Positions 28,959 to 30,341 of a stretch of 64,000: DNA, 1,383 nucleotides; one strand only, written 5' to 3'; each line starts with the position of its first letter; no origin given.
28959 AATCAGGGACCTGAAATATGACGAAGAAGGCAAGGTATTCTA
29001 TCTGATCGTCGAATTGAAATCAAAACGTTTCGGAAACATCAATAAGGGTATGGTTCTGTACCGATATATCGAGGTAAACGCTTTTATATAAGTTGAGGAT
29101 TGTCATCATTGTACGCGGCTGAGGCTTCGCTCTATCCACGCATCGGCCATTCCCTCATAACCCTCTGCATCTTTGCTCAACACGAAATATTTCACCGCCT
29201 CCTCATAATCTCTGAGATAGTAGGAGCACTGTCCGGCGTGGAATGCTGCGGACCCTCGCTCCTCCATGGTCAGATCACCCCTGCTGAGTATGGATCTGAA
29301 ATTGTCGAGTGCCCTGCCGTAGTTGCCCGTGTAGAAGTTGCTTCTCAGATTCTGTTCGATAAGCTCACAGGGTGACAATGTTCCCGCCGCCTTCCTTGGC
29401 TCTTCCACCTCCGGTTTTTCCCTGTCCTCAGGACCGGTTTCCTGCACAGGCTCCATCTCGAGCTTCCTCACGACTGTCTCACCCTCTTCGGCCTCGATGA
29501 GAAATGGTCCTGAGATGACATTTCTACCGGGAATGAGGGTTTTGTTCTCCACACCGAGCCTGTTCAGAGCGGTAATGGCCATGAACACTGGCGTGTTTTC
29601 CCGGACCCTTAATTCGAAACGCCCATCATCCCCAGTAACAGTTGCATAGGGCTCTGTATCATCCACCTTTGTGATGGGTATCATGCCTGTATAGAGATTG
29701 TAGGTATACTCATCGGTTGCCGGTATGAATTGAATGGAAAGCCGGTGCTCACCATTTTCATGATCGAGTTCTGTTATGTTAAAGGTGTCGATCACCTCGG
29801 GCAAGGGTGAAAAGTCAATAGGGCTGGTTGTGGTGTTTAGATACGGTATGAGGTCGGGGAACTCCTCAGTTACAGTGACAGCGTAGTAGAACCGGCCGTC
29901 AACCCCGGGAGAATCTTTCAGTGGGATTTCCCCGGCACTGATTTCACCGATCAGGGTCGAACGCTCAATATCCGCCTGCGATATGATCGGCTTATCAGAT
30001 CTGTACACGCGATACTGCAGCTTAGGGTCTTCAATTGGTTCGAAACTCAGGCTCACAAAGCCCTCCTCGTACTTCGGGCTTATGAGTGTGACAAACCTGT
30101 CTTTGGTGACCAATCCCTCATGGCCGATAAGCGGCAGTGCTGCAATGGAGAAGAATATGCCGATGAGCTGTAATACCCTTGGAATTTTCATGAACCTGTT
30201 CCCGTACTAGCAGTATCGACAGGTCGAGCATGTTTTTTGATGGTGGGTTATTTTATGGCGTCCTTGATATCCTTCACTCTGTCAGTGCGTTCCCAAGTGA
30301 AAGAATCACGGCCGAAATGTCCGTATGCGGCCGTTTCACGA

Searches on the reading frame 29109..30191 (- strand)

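Call 45: search_protein_families(library=pfam, proteins=[window:29109-30191:-], max_evalue=0.00001)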
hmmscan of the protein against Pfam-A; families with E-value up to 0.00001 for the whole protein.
window:29109-30191:- (361 aa): 0 families

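Call 62: search_protein_families(library=pfam, proteins=[window:29109-30191:-], max_evalue=0.01)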
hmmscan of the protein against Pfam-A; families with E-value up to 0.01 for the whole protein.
window:29109-30191:- (361 aa): 1 family
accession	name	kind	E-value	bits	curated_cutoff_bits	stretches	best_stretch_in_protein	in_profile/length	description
PF07719.23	TPR_2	-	0.0016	18.9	27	0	315-336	3-24/34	Tetratricopeptide repeat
